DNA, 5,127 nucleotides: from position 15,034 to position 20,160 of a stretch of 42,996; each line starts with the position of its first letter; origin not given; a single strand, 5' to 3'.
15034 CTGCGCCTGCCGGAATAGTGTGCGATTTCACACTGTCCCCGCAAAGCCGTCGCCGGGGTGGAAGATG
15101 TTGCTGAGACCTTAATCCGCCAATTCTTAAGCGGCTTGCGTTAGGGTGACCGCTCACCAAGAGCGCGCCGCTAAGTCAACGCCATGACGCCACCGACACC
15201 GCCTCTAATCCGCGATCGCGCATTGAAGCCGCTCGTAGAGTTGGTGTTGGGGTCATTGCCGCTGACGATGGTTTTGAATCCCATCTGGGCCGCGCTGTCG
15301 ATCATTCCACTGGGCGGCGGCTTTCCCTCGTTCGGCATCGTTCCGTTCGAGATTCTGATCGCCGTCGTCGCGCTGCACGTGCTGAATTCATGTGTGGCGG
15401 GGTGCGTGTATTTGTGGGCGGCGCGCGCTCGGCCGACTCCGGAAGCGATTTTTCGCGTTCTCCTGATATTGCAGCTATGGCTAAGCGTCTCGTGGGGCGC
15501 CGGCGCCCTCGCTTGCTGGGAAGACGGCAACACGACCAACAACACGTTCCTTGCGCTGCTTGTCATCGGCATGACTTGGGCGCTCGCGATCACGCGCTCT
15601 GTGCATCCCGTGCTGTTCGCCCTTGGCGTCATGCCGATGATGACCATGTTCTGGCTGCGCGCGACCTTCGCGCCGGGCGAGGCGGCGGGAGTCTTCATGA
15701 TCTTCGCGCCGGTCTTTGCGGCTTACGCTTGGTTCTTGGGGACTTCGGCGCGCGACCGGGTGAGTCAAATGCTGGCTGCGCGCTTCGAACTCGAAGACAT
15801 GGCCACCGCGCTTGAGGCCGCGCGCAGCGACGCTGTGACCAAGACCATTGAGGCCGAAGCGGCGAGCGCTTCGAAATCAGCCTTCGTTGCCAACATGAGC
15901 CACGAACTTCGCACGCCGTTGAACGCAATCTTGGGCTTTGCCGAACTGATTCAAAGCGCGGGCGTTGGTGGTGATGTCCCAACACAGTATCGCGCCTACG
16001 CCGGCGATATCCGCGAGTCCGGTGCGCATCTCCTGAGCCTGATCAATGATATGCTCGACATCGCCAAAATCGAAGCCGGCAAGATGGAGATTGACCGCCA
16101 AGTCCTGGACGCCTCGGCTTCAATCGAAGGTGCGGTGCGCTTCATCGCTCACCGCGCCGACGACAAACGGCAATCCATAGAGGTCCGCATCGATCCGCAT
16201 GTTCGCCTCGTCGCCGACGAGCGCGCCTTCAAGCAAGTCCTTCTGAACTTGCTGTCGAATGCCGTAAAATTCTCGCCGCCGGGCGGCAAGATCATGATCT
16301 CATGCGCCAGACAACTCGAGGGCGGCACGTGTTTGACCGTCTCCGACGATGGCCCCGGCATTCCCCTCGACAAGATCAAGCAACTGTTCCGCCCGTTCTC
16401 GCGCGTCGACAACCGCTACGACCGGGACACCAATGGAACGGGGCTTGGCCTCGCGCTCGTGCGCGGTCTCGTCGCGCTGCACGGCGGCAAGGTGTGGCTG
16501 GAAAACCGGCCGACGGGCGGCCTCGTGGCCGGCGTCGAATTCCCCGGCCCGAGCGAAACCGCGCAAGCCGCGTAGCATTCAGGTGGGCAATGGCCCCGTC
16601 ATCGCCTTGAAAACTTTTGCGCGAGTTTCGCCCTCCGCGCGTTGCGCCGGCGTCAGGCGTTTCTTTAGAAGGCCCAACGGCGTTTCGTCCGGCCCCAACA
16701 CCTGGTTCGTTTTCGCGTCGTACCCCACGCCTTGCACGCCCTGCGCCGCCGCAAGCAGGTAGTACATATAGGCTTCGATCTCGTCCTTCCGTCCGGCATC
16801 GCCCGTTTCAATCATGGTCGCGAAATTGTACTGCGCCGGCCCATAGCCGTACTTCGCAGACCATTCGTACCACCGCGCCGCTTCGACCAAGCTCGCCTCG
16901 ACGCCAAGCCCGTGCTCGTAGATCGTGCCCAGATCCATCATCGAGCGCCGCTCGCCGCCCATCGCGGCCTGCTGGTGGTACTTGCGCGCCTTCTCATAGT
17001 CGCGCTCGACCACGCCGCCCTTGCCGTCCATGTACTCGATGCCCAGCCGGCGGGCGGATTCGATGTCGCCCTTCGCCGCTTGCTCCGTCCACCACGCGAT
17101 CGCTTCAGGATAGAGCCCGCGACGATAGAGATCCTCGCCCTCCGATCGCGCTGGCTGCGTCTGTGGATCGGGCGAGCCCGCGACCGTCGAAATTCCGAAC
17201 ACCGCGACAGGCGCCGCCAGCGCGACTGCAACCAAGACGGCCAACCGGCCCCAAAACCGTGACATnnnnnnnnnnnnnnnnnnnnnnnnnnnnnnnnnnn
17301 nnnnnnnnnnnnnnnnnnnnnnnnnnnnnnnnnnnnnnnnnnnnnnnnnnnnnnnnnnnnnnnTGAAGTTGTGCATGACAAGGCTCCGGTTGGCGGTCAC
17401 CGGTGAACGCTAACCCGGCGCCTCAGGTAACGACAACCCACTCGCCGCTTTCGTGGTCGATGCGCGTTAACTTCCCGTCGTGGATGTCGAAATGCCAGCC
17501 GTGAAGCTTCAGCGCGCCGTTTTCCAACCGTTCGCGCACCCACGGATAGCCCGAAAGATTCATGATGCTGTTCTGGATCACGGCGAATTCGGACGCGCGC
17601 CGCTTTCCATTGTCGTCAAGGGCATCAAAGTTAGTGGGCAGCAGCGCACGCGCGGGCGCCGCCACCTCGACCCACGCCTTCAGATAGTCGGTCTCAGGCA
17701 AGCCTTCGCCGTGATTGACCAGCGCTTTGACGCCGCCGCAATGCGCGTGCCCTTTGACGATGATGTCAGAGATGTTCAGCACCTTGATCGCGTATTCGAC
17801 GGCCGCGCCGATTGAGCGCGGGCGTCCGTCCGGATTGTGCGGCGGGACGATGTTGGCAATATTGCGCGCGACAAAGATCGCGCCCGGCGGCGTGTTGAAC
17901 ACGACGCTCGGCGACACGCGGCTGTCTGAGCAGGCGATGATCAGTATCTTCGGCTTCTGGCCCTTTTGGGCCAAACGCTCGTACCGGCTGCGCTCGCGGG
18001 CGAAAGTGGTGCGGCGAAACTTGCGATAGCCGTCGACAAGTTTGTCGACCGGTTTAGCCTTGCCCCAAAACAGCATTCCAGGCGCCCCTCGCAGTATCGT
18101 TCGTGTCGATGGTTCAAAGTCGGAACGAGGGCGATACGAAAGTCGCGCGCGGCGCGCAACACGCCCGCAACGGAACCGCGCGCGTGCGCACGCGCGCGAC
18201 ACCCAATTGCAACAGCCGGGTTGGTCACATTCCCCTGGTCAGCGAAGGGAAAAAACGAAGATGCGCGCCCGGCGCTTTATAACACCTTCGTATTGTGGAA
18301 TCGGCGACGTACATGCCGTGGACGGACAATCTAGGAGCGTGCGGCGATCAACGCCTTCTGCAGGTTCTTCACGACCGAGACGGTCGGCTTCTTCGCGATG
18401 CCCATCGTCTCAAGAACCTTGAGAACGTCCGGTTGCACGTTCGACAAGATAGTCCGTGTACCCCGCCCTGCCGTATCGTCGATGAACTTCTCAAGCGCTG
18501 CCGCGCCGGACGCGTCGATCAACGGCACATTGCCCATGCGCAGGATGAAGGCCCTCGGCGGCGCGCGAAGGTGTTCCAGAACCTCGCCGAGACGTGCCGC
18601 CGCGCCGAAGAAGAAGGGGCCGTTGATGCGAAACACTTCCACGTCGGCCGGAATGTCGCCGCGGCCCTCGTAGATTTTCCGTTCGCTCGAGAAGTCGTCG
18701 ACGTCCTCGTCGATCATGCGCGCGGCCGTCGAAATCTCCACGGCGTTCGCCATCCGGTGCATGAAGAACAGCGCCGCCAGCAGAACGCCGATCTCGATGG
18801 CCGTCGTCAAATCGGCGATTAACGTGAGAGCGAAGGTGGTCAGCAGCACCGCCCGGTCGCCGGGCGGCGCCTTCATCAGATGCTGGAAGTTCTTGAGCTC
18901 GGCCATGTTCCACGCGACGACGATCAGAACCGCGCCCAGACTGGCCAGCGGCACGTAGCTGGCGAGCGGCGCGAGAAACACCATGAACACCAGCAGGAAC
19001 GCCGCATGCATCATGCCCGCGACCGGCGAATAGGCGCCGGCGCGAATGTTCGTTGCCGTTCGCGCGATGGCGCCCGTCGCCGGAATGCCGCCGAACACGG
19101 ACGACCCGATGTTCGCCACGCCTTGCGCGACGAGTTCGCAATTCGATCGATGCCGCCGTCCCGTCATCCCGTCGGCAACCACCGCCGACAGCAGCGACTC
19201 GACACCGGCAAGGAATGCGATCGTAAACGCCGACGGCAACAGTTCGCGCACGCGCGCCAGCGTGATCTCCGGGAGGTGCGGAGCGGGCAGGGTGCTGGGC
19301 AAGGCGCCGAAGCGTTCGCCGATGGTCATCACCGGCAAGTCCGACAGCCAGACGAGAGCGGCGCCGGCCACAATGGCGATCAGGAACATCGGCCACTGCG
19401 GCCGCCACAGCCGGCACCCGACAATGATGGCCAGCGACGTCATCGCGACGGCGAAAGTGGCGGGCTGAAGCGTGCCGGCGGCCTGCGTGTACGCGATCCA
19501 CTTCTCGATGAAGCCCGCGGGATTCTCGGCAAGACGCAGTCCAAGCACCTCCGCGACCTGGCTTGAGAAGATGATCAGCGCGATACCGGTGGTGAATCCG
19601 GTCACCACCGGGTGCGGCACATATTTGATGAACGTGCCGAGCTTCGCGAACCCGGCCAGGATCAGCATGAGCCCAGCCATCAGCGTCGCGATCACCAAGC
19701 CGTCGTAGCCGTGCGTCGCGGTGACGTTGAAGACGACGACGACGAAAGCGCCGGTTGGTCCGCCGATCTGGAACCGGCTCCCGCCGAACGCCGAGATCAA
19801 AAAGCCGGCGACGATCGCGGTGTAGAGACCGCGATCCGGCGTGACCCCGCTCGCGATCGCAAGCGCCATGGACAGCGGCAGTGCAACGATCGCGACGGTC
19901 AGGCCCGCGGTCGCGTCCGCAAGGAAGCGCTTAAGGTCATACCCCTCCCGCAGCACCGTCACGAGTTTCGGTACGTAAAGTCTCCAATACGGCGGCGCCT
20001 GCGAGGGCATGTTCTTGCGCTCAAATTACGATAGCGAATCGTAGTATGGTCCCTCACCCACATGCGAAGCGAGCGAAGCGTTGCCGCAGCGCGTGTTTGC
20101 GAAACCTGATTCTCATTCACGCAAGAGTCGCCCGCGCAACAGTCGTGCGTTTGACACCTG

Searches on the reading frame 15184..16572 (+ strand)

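Call 9: search_protein_families(library=pfam, proteins=[window:15184-16572:+], max_evalue=0.001)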
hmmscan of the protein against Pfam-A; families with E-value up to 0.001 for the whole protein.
window:15184-16572:+ (463 aa): 3 families
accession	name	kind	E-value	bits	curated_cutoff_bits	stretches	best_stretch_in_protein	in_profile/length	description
PF02518.31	HATPase_c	-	4.8e-29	101.5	26.4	1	345-454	2-108/111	Histidine kinase-, DNA gyrase B-, and HSP90-like ATPase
PF00512.31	HisKA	-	2.7e-20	72.6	26.9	1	231-299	2-66/66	His Kinase A (phospho-acceptor) domain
PF13581.12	HATPase_c_2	-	0.00055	20.4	27.4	0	357-430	40-109/127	Histidine kinase-like ATPase domain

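Call 10: search_protein_families(library=ncbifam, proteins=[window:15184-16572:+], max_evalue=0.001)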
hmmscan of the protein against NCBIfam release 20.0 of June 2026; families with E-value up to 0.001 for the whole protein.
window:15184-16572:+ (463 aa): 78 families (the best 25 are shown)
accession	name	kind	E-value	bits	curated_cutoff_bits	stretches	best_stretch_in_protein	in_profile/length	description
NF050805.1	CellDivHKDivJCaul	equivalog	3.5e-55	187.2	1000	1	210-454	276-519/531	cell cycle sensor histidine kinase DivJ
TIGR02956.1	TMAO_torS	equivalog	2.6e-52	178.1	676.5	1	202-446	435-673/967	TMAO reductase system sensor histidine kinase/response regulator TorS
NF046044.1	PnpS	equivalog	5.1e-50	170.6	400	1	229-446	168-382/390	two-component system histidine kinase PnpS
NF038297.2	hybrid_HK_HrmK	equivalog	2.2e-48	165.3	725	1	226-442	230-444/607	hybrid histidine kinase/response regulator HrmK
NF041593.1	histid_kinase_PdhS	equivalog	1e-47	162.8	2000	1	222-455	793-1035/1041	cell-division control histidine kinase PdhS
TIGR02966.1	phoR_proteo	equivalog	1.3e-46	159.2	334.2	1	227-443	110-323/333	phosphate regulon sensor histidine kinase PhoR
NF047874.1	MASE3_PAS_HK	subfamily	1.1e-45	156.6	560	1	223-454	390-624/655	MASE3 domain-containing sensor histidine kinase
NF041947.1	LuxQ_Vibrio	equivalog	1e-44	152.7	1200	1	181-451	425-692/843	quorum-sensing autoinducer 2 sensor kinase/phosphatase LuxQ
NF008318.0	PRK11107.1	equivalog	1.4e-42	145.8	890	1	223-446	285-509/920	two-component sensor histidine kinase BarA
NF011874.0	PRK15347.1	equivalog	5.9e-41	140.4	852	1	222-447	389-606/921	two component system sensor kinase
NF033092.0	HK_WalK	equivalog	9.4e-40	136.8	725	1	223-445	364-584/594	cell wall metabolism sensor histidine kinase WalK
TIGR01386.1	cztS_silS_copS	subfamily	1.9e-39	135.9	292.55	1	194-443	204-446/457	heavy metal sensor histidine kinase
NF008312.0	PRK11100.1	equivalog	1.6e-38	132.8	356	1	199-454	232-473/477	two-component system sensor histidine kinase CreC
NF047465.1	hybrid_HK_LvrA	exception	5e-37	127.3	1200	1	230-454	201-421/819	hybrid histidine kinase/response regulator LvrA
NF012163.2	BaeS_SmeS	equivalog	1.5e-36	126.3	500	1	225-454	234-457/457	sensor histidine kinase efflux regulator BaeS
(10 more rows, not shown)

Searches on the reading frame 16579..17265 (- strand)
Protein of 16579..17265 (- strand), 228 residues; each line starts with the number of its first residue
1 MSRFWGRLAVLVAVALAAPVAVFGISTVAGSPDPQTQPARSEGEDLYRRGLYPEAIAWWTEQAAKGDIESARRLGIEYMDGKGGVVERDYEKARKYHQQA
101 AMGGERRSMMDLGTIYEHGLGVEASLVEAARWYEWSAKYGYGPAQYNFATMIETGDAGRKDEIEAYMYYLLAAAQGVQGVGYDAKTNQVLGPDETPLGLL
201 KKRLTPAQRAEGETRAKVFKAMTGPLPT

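Call 9: search_protein_families(library=pfam, proteins=[window:16579-17265:-], max_evalue=0.001)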
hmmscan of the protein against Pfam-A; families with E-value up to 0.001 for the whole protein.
window:16579-17265:- (228 aa): 1 family
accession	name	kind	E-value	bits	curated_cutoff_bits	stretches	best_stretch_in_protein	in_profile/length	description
PF08238.18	Sel1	-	1e-18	67.5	30.7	3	69-104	2-35/36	Sel1 repeat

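Call 10: search_protein_families(library=ncbifam, proteins=[window:16579-17265:-], max_evalue=0.001)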
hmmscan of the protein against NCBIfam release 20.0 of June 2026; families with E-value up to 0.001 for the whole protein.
window:16579-17265:- (228 aa): 3 families
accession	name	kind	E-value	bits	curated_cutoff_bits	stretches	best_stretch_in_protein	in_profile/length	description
NF033786.1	phenyl_MerG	equivalog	6.3e-09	36.1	350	1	51-177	48-181/217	phenylmercury resistance protein MerG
NF038194.1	AlgK_TPR_lipo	equivalog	4e-05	22.4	700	1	74-193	304-421/448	alginate biosynthesis TPR repeat lipoprotein AlgK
NF045484.1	TransRegExoR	equivalog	0.00072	18.9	450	0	128-179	61-112/267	exopolysaccharide production regulator ExoR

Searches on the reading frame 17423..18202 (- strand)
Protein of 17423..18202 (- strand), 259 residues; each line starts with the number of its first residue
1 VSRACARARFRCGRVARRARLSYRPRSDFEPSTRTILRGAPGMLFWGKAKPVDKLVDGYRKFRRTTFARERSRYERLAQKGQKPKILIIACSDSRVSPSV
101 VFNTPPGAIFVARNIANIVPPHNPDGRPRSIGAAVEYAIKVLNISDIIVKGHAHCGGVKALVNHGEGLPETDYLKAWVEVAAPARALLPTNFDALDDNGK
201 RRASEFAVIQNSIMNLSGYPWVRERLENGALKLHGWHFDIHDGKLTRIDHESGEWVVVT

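Call 9: search_protein_families(library=pfam, proteins=[window:17423-18202:-], max_evalue=0.001)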
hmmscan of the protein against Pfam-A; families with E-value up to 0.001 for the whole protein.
window:17423-18202:- (259 aa): 1 family
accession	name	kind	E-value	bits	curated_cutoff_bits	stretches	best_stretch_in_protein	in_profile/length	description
PF00484.24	Pro_CA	-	3.4e-42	144.8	25.7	1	86-245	1-156/156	Carbonic anhydrase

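Call 10: search_protein_families(library=ncbifam, proteins=[window:17423-18202:-], max_evalue=0.001)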
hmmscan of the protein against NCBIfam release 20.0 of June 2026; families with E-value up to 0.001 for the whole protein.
window:17423-18202:- (259 aa): 2 families
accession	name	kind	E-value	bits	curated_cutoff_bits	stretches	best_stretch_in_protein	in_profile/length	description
NF007756.0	PRK10437.1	equivalog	7.5e-23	81.1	251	1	51-249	3-192/220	carbonate dehydratase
NF011765.0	PRK15219.1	subfamily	2.1e-10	40.5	221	1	52-165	57-163/245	carbonic anhydrase family protein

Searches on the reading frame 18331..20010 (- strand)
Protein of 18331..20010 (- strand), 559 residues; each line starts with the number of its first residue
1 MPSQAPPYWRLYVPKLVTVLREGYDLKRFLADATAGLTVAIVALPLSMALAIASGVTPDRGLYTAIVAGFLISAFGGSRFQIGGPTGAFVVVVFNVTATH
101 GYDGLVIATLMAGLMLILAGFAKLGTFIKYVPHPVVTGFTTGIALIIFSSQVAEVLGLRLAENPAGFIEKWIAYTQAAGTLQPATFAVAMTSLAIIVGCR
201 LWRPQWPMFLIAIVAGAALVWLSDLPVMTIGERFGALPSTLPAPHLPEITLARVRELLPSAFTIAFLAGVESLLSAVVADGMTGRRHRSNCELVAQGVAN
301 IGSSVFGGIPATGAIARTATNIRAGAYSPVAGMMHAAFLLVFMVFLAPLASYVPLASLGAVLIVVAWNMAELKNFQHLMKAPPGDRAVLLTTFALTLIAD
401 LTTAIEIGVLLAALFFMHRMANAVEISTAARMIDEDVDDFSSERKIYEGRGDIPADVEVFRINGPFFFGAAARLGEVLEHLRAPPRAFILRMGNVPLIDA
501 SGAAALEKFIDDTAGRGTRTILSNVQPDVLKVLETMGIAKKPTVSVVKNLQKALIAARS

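Call 9: search_protein_families(library=pfam, proteins=[window:18331-20010:-], max_evalue=0.001)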
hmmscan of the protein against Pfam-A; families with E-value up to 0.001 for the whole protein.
window:18331-20010:- (559 aa): 2 families
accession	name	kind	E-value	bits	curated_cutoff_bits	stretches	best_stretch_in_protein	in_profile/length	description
PF00916.26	Sulfate_transp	-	1.6e-83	281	23.2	1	29-390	1-378/380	Sulfate permease family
PF01740.26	STAS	-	1.5e-14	54.1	22.6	1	456-545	9-98/106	STAS domain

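Call 10: search_protein_families(library=ncbifam, proteins=[window:18331-20010:-], max_evalue=0.001)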
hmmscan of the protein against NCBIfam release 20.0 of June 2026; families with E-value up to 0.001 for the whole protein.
window:18331-20010:- (559 aa): 3 families
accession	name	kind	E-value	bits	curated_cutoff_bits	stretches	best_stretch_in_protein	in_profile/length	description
NF008660.1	PRK11660.1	equivalog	5.3e-149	497.2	614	1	19-555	19-563/572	C4-dicarboxylic acid transporter DauA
TIGR00815.1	sulP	subfamily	1.6e-111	373.5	380.45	1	22-542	7-553/565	sulfate permease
NF050096.1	BicarbTportBicA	equivalog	2.2e-72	244.4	880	1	27-554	10-540/547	bicarbonate transporter BicA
